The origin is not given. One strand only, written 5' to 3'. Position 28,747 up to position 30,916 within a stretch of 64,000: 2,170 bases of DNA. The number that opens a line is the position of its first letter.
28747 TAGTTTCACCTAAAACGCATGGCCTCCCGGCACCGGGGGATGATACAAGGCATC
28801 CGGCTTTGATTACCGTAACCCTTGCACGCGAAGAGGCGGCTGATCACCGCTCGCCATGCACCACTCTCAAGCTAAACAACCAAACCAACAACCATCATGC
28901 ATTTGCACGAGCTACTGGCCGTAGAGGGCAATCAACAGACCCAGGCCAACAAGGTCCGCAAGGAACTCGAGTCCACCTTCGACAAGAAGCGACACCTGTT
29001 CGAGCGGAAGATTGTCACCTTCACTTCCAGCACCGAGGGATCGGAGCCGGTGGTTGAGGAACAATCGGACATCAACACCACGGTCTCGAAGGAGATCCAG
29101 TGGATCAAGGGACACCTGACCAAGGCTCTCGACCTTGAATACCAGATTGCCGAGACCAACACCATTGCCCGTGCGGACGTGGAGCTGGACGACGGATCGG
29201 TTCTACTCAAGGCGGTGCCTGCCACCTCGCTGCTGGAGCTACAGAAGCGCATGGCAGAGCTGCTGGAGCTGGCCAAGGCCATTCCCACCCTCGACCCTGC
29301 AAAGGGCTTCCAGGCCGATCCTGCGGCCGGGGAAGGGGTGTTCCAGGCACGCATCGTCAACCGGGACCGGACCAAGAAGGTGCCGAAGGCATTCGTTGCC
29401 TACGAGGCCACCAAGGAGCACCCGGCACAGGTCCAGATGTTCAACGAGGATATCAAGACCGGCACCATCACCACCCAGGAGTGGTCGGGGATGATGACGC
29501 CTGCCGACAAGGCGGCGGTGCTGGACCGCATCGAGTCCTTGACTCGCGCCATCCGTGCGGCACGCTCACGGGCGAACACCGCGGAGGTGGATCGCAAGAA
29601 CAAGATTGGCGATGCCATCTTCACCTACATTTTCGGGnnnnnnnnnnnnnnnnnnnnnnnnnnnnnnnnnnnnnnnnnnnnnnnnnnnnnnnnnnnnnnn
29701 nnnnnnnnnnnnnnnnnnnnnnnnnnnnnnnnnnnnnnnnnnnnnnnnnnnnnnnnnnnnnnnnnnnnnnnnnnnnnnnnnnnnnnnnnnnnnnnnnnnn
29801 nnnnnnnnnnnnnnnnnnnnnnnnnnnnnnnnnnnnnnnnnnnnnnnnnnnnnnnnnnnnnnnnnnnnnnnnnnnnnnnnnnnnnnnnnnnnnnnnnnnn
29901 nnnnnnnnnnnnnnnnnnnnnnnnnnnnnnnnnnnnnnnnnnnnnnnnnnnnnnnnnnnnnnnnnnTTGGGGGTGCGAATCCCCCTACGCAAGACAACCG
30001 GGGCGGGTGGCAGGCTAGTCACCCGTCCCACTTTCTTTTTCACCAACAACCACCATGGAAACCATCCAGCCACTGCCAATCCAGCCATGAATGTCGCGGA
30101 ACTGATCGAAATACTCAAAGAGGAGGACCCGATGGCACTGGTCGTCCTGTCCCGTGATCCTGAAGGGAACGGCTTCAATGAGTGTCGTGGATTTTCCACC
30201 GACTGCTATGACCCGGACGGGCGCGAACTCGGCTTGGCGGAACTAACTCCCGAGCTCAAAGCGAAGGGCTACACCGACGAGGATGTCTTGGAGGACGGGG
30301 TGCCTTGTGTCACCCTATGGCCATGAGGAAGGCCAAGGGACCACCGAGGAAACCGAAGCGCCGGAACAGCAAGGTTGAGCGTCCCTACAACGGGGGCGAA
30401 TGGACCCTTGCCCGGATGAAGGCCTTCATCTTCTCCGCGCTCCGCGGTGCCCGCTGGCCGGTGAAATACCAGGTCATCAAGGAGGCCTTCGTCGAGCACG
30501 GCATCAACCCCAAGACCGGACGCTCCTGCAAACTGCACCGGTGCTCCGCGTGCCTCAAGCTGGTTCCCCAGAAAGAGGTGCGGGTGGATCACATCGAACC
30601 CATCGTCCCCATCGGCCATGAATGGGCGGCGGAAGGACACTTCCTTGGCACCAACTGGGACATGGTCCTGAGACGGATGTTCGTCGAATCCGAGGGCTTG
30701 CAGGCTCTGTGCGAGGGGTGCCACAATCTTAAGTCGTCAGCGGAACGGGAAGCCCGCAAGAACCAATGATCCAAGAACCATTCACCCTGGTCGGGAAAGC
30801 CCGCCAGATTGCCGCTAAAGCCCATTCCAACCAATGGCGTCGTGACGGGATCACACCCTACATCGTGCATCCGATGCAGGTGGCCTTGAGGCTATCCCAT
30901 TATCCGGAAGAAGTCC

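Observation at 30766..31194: Phage-encoded HD-domain small alarmone hydrolase candidate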

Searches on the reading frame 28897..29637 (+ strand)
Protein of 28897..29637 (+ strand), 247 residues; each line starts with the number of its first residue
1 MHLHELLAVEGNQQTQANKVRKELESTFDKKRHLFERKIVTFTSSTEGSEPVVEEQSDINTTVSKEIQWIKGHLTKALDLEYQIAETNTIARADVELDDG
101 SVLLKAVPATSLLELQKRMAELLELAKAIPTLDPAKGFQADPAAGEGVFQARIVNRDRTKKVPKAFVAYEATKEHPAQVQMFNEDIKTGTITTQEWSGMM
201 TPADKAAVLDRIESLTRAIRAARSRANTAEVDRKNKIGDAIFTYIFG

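Call 3: search_protein_families(library=pfam, proteins=[window:28897-29637:+], max_evalue=0.01)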
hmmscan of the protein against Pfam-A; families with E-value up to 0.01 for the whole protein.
window:28897-29637:+ (247 aa): 1 family
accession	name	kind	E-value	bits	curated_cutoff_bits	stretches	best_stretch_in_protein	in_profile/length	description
PF25283.1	DUF7873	-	3.5e-67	227.1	27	1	2-246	3-242/244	Family of unknown function (DUF7873)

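Call 4: search_protein_families(library=phrogs, proteins=[window:28897-29637:+], max_evalue=0.01)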
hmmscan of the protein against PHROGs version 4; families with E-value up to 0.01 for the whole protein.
window:28897-29637:+ (247 aa): 1 family
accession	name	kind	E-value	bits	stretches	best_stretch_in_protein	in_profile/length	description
phrog_18438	-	unknown function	0.0033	18.3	0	142-181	42-84/125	-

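Call 8: search_protein_families(library=padloc, proteins=[window:28897-29637:+], max_evalue=0.01)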
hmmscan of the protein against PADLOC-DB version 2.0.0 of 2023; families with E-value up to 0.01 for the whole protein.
window:28897-29637:+ (247 aa): 0 families

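Call 77: search_solved_structures(query=window:28897-29637:+, max_evalue=1)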
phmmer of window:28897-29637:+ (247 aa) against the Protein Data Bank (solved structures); distinct sequences matched with E-value up to 1: 1.
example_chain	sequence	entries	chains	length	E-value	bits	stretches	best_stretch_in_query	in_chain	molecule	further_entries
7aeb_G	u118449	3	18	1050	0.99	12.7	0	55-132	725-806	Baseplate_J domain-containing protein | Baseplate protein J-like domain-containing protein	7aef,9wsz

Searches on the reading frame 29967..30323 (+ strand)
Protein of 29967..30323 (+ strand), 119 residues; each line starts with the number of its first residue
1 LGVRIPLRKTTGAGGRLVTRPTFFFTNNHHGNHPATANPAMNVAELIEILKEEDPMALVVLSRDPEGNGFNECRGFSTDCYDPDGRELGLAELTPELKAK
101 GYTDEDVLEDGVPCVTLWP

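Call 3: search_protein_families(library=pfam, proteins=[window:29967-30323:+], max_evalue=0.01)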
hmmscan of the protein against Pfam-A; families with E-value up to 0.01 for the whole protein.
window:29967-30323:+ (119 aa): 0 families

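Call 4: search_protein_families(library=phrogs, proteins=[window:29967-30323:+], max_evalue=0.01)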
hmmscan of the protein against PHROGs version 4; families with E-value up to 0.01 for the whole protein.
window:29967-30323:+ (119 aa): 0 families

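Call 8: search_protein_families(library=padloc, proteins=[window:29967-30323:+], max_evalue=0.01)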
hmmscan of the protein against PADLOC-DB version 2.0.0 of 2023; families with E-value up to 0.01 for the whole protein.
window:29967-30323:+ (119 aa): 0 families

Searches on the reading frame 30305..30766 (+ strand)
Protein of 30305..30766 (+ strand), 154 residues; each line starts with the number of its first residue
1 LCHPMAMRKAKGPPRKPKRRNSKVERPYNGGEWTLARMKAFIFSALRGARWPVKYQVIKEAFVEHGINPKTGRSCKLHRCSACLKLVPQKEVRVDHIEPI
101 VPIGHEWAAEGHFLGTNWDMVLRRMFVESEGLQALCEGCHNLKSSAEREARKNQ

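Call 3: search_protein_families(library=pfam, proteins=[window:30305-30766:+], max_evalue=0.01)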
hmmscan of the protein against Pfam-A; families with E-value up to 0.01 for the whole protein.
window:30305-30766:+ (154 aa): 1 family
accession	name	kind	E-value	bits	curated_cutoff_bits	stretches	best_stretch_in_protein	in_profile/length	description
PF01844.29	HNH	-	0.0021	18.6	21.4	0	80-101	1-23/47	HNH endonuclease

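Call 4: search_protein_families(library=phrogs, proteins=[window:30305-30766:+], max_evalue=0.01)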
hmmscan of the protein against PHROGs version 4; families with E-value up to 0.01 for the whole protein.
window:30305-30766:+ (154 aa): 8 families
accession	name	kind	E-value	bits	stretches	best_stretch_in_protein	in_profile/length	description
phrog_1985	-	DNA, RNA and nucleotide metabolism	4.9e-11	43.9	1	39-149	22-128/184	HNH endonuclease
phrog_3106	-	DNA, RNA and nucleotide metabolism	1.5e-10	42.2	1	17-152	107-229/252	HNH endonuclease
phrog_144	-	DNA, RNA and nucleotide metabolism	3e-05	24.7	1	78-153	85-142/175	HNH endonuclease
phrog_2323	-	DNA, RNA and nucleotide metabolism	0.00031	21.7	1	93-150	52-90/113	HNH endonuclease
phrog_333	-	DNA, RNA and nucleotide metabolism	0.00034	21.8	1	130-153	65-88/138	HNH endonuclease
phrog_5956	-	DNA, RNA and nucleotide metabolism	0.00034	21.3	1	79-152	61-116/138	HNH endonuclease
phrog_4234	-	DNA, RNA and nucleotide metabolism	0.00097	19.9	1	82-151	31-90/130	HNH endonuclease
phrog_589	-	DNA, RNA and nucleotide metabolism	0.0037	18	0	79-153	93-148/179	HNH endonuclease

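Call 8: search_protein_families(library=padloc, proteins=[window:30305-30766:+], max_evalue=0.01)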
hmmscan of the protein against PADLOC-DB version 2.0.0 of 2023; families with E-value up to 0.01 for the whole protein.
window:30305-30766:+ (154 aa): 0 families
